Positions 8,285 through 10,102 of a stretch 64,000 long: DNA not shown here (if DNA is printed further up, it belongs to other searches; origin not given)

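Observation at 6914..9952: Tandemly duplicated radical SAM enzymes fused to SCP2-like C-terminal domains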

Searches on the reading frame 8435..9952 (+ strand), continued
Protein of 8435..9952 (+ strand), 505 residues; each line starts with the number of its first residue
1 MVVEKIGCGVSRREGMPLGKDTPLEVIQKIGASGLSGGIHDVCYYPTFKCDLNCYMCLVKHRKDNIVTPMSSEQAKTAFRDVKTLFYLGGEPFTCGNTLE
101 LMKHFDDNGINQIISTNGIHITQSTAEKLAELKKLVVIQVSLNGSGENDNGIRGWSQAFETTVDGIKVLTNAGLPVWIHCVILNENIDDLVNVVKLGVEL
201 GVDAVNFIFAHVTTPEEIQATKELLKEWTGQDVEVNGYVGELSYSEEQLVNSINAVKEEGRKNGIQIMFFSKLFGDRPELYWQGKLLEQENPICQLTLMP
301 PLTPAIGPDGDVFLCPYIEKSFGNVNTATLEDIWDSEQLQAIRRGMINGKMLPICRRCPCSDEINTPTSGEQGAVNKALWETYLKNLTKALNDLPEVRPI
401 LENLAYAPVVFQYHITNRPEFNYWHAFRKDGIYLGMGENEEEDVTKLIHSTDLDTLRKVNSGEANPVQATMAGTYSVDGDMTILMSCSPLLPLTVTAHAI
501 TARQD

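Call 17: find_related_loci(query=A1, collection=genome_contigs, flank=10000)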
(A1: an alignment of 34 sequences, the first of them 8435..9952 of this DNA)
Query A1 (505 aa) in genome_contigs; peptide patterns used: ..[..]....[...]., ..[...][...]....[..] (x = any residue, [..] = any of these).
19 stretches matched a pattern; 6 encode a relative of the query (tblastn E <= 1e-3); 4 distinct loci.
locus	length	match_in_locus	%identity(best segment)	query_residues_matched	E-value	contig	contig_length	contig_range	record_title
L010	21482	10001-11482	61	4-498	0e+0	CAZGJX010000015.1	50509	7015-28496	MAG TPA_asm: uncultured archaeon isolate binchicken_co228_481 genome assembly, contig: NODE_691_length_50509_cov_7.74915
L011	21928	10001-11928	59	4-498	0e+0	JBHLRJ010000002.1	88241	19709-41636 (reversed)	MAG: Candidatus Thorarchaeota archaeon isolate TM1M.263 TM1M.263@589, whole genome shotgun sequence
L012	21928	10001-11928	60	4-498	0e+0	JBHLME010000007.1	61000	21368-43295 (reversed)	MAG: Promethearchaeota archaeon isolate DZ2M.219 DZ2M.219@1144, whole genome shotgun sequence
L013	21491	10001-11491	63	10-504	0e+0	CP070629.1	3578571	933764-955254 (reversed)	MAG: Thermoplasmata archaeon isolate bin983 chromosome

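Call 18: find_encoding_contigs(protein=P0018, flank=10000, max_places=1)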
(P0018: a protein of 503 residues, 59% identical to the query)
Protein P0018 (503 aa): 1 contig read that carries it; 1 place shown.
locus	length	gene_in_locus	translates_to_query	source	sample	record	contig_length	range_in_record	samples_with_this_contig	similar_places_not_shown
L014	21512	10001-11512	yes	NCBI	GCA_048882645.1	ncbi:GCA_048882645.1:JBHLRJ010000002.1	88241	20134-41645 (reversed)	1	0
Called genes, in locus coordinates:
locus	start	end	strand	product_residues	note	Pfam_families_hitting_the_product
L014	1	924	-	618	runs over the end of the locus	PF06739:SBBP (weak)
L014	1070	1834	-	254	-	PF08241:Methyltransf_11 (weak)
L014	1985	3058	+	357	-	PF00149:Metallophos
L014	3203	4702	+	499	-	PF02310:B12-binding, PF04055:Radical_SAM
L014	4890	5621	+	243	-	-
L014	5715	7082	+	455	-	PF04055:Radical_SAM, PF13186:SPASM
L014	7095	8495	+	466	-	PF04055:Radical_SAM, PF13186:SPASM (weak)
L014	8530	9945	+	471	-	PF02310:B12-binding, PF04055:Radical_SAM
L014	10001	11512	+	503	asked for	PF04055:Radical_SAM, PF13186:SPASM, PF02036:SCP2 (faint)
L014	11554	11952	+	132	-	-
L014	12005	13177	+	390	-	PF11468:PTase_Orf2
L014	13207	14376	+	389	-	-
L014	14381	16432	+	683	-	PF01136:Peptidase_U32 (weak)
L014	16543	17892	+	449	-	PF01136:Peptidase_U32, PF11084:DUF2621 (faint)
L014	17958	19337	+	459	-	PF11084:DUF2621 (weak), PF04055:Radical_SAM, PF13186:SPASM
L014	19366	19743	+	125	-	PF02036:SCP2 (weak)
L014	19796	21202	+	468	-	PF01565:FAD_binding_4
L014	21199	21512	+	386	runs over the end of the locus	PF13183:Fer4_8, PF02754:CCG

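Call 19: find_encoding_contigs(protein=P0015, flank=10000, max_places=1)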
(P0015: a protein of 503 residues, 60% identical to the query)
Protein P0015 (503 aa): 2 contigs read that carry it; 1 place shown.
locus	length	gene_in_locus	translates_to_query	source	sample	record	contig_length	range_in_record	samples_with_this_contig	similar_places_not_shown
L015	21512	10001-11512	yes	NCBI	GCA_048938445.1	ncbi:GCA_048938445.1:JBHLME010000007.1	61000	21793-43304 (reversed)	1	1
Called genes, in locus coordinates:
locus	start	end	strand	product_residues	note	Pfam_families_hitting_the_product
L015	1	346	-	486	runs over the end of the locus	PF02310:B12-binding, PF04055:Radical_SAM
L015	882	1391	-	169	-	-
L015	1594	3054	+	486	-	PF02310:B12-binding, PF04055:Radical_SAM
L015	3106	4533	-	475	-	PF02310:B12-binding, PF04055:Radical_SAM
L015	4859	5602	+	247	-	-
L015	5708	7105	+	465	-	PF04055:Radical_SAM, PF13186:SPASM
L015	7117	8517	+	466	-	PF04055:Radical_SAM, PF13186:SPASM (weak)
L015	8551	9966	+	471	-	PF02310:B12-binding, PF04055:Radical_SAM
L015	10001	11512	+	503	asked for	PF04055:Radical_SAM, PF13186:SPASM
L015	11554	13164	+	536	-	PF11468:PTase_Orf2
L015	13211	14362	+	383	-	-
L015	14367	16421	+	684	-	PF01136:Peptidase_U32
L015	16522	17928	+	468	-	PF01136:Peptidase_U32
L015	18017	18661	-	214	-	PF06730:FAM92, PF03114:BAR, PF16746:BAR_3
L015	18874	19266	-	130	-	-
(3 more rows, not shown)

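Call 20: find_encoding_contigs(protein=P0028, flank=10000, max_places=1)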
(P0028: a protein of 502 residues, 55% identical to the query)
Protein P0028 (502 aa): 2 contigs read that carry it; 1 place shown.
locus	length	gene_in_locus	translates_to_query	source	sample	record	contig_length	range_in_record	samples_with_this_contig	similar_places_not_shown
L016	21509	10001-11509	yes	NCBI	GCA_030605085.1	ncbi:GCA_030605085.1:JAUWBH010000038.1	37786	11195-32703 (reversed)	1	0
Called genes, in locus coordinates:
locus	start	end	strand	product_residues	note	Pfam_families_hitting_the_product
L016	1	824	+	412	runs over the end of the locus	PF04443:LuxE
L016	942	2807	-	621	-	PF22612:GH113 (faint)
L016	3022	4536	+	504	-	PF02310:B12-binding, PF04055:Radical_SAM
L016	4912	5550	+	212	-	-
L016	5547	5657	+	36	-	-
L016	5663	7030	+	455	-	PF04055:Radical_SAM, PF13186:SPASM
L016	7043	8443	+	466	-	PF04055:Radical_SAM, PF13186:SPASM (weak)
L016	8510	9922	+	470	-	PF02310:B12-binding, PF04055:Radical_SAM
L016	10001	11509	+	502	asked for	PF04055:Radical_SAM, PF13186:SPASM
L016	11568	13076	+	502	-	PF04055:Radical_SAM, PF13186:SPASM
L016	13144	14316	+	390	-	PF11468:PTase_Orf2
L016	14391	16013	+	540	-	PF01154:HMG_CoA_synt_N, PF00108:Thiolase_N (weak), PF08540:HMG_CoA_synt_C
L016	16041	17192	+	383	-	-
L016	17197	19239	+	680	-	PF01136:Peptidase_U32 (faint), PF11084:DUF2621 (weak)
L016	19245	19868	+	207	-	-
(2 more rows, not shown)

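Call 23: search_protein_families(library=pfam, alignment_id=A1, max_evalue=0.05)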
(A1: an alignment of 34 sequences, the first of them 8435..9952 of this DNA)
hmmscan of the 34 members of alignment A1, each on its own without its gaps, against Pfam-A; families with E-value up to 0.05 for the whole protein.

A. member 1, window:8435-9952:+ (505 aa): 4 families
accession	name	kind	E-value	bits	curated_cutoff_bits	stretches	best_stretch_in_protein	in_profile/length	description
PF04055.27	Radical_SAM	-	2.8e-15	57.3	29.5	1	45-196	2-165/166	Radical SAM superfamily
PF13186.11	SPASM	-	2.7e-12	47.2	21.5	1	305-359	9-67/67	Iron-sulfur cluster-binding domain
PF02036.22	SCP2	-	0.00017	22.3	21.3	1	409-491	22-100/101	SCP-2 sterol transfer family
PF02437.24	Ski_Sno_DHD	-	0.014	15.5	24.5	1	73-145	17-92/109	SKI/SNO/DAC Dachshund homology domain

B. families by the number of members that match (of 34 scanned): 13 families
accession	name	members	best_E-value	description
PF04055.27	Radical_SAM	34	8e-26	Radical SAM superfamily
PF13186.11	SPASM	34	6.2e-16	Iron-sulfur cluster-binding domain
PF13353.11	Fer4_12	31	4.3e-06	4Fe-4S single cluster domain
PF02036.22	SCP2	31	5.3e-06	SCP-2 sterol transfer family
PF00702.32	Hydrolase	7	6.8e-05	haloacid dehalogenase-like hydrolase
PF02126.24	PTE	1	0.0023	Phosphotriesterase family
PF02437.24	Ski_Sno_DHD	1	0.014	SKI/SNO/DAC Dachshund homology domain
PF19437.4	VCIP135_N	1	0.014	VCIP135 N-terminal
PF22482.2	AsnC_trans_reg_3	1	0.015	PF0864 C-terminal dimeric alpha+beta barrel domain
PF06255.18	MafB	1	0.027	Neisseria toxin MafB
PF02306.20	Phage_G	1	0.029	Major spike protein (G protein)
PF05651.19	Diacid_rec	1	0.035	Putative sugar diacid recognition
PF16544.10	STAR_dimer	1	0.039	Homodimerisation region of STAR domain protein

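Call 27: search_solved_structures(query=A1, max_evalue=0.001)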
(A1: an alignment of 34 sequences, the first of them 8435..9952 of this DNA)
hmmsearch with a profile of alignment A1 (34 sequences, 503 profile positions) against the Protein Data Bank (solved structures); distinct sequences matched with E-value up to 0.001: 16.
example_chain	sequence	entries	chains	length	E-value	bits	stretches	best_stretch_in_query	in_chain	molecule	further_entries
6efn_A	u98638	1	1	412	4.5e-15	58.3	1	45-201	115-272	Sporulation killing factor maturation protein SkfB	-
7vob_C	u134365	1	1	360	5.1e-09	38.3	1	48-203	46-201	Cytosylglucuronate decarboxylase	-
7voc_C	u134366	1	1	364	5.3e-09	38.2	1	48-203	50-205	Cytosylglucuronate decarboxylase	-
5v1q_A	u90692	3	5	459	2.3e-08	36.1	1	40-205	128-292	Radical SAM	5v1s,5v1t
5wgg_A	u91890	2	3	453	2.7e-06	29.3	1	37-197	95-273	Radical SAM domain protein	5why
4m7s_A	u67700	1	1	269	4.9e-06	28.4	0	305-363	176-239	BtrN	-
7tol_A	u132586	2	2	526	6.2e-06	28.1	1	46-151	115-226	glycerol dibiphytanyl glycerol tetraether - macrocyclic archaeol synthase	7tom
4m7t_A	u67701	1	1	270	8.3e-06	27.7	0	305-362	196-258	BtrN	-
3c8f_A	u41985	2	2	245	2.1e-05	26.3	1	42-198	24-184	Pyruvate formate-lyase 1-activating enzyme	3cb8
6c8v_A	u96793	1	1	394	2.4e-05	26.2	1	46-207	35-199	Coenzyme PQQ synthesis protein E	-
9dfn_A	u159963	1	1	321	0.00039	22.2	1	41-187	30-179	Radical SAM core domain-containing protein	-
6b4c_A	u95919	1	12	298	0.00047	21.9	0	41-182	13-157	Viperin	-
9dgw_A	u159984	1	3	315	0.0005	21.8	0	41-183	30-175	Radical SAM core domain-containing protein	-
9dfw_A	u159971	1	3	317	0.00052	21.8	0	41-183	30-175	Radical SAM core domain-containing protein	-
7n7i_A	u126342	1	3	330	0.00057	21.6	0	41-183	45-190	Viperin-like enzyme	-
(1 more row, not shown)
